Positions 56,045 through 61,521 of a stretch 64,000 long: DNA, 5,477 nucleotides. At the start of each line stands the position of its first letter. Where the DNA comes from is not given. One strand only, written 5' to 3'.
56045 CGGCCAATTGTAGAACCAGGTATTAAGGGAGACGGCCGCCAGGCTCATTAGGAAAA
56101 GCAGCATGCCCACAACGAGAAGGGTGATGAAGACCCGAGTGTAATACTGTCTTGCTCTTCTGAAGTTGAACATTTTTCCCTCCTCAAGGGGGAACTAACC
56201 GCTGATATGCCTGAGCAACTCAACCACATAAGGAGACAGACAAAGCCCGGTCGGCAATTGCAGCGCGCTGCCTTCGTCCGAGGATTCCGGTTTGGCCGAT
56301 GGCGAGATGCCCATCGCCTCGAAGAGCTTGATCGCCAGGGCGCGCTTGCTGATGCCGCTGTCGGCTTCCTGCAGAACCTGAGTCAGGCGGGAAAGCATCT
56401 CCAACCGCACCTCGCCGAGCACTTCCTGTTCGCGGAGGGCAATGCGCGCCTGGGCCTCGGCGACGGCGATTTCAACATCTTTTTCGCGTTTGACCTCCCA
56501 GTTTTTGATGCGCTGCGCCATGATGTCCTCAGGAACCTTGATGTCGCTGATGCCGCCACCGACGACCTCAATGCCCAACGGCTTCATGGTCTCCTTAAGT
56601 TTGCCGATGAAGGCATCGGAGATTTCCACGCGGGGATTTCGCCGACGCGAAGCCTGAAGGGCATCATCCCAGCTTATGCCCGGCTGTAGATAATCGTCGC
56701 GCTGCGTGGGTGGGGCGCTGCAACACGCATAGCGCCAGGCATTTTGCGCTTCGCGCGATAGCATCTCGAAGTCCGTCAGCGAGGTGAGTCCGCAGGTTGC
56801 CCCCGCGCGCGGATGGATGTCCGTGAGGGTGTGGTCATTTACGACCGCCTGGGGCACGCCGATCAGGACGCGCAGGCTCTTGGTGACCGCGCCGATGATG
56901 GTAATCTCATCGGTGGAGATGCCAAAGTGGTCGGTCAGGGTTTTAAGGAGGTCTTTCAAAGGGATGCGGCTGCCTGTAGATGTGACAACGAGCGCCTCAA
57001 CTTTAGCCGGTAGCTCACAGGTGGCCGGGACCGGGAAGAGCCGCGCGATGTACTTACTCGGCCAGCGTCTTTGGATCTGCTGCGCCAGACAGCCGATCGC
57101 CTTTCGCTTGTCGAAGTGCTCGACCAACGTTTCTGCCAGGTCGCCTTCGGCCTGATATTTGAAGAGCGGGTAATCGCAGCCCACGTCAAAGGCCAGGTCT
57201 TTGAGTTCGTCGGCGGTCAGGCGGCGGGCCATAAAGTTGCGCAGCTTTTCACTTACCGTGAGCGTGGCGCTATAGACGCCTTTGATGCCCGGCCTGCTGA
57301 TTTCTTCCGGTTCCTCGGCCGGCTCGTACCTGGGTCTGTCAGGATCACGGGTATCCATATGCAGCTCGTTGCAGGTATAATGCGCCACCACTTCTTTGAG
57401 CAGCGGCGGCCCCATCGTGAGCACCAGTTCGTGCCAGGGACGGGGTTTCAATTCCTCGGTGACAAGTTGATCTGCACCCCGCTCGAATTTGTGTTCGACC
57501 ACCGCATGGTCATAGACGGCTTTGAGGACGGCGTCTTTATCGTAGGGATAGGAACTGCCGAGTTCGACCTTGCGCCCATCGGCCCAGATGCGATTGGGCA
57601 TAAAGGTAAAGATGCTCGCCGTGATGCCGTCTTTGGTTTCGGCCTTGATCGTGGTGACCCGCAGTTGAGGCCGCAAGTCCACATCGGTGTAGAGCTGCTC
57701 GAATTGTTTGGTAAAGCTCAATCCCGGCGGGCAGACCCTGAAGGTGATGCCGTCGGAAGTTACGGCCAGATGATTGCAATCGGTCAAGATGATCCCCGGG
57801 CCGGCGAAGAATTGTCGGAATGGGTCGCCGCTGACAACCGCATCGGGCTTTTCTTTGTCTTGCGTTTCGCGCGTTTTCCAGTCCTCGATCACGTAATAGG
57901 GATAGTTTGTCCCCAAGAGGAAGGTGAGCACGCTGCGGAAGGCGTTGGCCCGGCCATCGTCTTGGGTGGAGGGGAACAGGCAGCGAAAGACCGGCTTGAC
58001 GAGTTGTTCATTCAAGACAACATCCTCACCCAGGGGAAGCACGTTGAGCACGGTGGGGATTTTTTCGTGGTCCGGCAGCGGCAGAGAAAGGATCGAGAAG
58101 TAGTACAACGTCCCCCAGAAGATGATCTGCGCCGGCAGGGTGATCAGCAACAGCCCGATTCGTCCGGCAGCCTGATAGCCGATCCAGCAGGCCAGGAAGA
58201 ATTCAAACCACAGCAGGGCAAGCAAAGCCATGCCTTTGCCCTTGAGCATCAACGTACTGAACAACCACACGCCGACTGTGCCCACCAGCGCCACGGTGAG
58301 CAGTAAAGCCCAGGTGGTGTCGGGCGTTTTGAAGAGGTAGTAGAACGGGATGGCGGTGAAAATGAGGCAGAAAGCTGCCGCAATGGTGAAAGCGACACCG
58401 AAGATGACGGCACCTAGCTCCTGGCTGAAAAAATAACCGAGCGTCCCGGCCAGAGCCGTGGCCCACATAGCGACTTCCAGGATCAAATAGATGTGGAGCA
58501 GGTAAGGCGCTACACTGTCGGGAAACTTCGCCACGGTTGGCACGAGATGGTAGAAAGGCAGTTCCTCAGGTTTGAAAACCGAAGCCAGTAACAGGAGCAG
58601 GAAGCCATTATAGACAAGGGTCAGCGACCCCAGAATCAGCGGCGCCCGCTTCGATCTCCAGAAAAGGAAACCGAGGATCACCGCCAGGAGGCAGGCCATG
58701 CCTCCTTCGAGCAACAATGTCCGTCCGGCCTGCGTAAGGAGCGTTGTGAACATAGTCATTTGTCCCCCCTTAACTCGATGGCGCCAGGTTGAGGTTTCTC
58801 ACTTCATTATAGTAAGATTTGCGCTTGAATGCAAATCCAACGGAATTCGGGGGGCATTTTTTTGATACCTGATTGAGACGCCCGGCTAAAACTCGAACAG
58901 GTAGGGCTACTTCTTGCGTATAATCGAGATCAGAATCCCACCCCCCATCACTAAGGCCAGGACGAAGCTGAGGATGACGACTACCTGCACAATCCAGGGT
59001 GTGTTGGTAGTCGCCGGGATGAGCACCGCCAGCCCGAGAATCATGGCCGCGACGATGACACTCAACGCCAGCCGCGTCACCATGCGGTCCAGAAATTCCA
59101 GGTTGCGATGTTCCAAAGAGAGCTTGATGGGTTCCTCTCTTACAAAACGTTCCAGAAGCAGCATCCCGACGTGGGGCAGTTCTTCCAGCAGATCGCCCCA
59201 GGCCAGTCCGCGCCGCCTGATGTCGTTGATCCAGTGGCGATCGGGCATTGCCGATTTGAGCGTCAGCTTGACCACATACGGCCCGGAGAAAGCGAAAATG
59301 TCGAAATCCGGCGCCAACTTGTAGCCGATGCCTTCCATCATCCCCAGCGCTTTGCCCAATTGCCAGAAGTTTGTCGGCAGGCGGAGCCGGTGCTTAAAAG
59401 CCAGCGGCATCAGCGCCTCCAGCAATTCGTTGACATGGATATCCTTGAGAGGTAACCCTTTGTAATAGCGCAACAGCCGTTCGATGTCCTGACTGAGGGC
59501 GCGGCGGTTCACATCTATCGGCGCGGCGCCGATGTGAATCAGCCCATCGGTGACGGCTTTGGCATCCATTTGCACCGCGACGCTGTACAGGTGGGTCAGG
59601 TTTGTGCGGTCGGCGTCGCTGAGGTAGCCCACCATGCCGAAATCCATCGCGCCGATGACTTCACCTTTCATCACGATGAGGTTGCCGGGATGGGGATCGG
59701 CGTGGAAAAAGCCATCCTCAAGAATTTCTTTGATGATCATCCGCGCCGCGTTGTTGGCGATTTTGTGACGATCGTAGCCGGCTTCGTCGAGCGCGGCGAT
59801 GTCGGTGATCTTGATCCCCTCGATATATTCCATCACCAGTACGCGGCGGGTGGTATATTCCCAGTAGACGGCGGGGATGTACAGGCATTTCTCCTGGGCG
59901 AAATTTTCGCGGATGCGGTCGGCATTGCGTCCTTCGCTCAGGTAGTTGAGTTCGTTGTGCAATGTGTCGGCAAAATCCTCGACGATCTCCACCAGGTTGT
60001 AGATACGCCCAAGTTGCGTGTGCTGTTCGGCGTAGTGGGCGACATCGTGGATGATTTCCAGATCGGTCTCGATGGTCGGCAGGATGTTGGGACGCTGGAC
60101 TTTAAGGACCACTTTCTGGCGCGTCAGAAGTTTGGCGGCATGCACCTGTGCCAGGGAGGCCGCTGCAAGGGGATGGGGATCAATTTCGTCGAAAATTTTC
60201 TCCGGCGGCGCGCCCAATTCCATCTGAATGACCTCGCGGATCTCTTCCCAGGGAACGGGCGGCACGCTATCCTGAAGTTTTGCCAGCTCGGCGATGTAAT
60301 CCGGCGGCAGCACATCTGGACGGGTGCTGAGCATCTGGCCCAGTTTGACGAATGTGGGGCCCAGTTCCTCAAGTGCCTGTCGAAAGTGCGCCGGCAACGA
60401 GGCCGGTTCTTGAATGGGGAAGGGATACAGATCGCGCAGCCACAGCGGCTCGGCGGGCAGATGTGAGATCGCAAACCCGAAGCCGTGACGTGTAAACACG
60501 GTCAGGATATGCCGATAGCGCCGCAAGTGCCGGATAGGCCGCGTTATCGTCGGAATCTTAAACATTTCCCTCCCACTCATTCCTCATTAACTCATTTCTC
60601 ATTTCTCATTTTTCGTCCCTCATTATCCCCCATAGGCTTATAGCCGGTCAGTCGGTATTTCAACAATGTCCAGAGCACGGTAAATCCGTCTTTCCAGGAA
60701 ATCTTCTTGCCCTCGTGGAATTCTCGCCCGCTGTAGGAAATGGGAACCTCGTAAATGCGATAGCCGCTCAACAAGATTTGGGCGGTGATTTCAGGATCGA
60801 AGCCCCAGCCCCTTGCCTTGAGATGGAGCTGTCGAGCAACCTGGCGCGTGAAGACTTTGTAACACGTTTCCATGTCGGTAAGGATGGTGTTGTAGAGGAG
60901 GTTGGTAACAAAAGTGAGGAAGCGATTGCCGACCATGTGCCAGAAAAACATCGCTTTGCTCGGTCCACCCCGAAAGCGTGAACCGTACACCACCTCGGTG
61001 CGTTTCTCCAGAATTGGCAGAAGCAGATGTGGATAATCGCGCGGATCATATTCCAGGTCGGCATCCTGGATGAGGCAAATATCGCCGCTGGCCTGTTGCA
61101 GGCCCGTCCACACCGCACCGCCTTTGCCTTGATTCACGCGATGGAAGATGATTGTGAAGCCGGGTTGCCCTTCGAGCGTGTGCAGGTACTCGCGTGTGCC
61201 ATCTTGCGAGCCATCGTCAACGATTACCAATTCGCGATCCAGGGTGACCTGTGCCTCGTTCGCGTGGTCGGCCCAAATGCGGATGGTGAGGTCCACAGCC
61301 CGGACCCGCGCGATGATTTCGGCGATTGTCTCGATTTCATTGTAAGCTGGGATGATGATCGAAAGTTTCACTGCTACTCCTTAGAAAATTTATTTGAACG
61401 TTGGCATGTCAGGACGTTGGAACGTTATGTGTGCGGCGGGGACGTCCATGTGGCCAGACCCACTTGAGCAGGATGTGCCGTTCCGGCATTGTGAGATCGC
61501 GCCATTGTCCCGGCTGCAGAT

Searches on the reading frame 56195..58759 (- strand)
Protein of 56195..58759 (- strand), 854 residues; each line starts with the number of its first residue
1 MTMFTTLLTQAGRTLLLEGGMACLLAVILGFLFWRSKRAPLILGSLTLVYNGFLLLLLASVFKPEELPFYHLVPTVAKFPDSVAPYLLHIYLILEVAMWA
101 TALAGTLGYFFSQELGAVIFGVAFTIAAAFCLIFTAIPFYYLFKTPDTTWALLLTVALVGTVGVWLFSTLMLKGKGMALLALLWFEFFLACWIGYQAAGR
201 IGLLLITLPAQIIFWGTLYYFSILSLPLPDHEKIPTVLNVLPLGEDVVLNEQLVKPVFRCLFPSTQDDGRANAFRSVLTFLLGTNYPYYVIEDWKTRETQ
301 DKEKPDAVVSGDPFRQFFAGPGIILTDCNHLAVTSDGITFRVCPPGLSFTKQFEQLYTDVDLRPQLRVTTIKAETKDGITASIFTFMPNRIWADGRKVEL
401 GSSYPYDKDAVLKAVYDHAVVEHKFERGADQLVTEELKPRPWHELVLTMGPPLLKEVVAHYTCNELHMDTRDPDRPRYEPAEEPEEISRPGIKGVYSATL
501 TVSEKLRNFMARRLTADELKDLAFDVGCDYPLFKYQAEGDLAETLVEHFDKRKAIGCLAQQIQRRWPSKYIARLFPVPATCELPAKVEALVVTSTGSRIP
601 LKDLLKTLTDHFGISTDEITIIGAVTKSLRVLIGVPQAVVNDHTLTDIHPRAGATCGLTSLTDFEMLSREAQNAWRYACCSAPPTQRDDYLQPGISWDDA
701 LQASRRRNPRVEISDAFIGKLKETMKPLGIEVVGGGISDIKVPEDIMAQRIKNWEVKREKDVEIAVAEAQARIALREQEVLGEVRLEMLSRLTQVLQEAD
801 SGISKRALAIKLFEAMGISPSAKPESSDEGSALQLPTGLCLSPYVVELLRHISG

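Call 45: search_protein_families(library=pfam, proteins=[window:56195-58759:-], max_evalue=0.0001)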
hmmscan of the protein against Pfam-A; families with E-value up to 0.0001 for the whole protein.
window:56195-58759:- (854 aa): 1 family
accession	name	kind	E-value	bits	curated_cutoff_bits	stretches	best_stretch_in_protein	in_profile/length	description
PF19960.5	EAD7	-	1.1e-07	31.9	32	1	506-565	1-60/62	Effector-associated domain 7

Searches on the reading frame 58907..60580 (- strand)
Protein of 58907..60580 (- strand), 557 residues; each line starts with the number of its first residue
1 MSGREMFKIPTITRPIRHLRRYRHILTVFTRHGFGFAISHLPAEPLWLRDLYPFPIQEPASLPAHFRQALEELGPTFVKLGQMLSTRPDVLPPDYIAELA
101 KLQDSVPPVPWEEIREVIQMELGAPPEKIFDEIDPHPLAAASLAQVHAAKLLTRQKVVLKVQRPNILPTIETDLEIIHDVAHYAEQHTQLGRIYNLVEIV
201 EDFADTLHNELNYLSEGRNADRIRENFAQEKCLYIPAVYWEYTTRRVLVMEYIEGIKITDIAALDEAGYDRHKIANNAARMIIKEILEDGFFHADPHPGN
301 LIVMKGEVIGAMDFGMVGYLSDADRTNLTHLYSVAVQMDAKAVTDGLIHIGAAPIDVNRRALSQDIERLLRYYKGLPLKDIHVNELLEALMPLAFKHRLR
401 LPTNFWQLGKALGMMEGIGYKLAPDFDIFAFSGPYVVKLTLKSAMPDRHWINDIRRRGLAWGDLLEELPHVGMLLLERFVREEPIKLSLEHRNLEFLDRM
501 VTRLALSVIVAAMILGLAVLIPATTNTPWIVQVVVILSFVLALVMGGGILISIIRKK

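Call 45: search_protein_families(library=pfam, proteins=[window:58907-60580:-], max_evalue=0.0001)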
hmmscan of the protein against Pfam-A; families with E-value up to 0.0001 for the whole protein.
window:58907-60580:- (557 aa): 3 families
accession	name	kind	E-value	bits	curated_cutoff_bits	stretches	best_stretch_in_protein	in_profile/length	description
PF03109.22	ABC1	-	9.3e-82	274.3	22.9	1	101-344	1-241/244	ABC1 atypical kinase-like domain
PF01636.29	APH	-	4.2e-06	27.1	23.2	1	252-319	130-199/239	Phosphotransferase enzyme family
PF06176.17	WaaY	-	2e-05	24.8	20.3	1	221-308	90-173/229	Lipopolysaccharide core biosynthesis protein (WaaY)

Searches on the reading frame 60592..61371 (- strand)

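Call 45: search_protein_families(library=pfam, proteins=[window:60592-61371:-], max_evalue=0.0001)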
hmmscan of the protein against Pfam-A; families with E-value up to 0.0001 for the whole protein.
window:60592-61371:- (259 aa): 1 family
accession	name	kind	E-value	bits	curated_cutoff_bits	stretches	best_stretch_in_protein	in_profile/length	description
PF00535.33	Glycos_transf_2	-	2.9e-29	102.6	23.3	1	4-181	1-166/168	Glycosyl transferase family 2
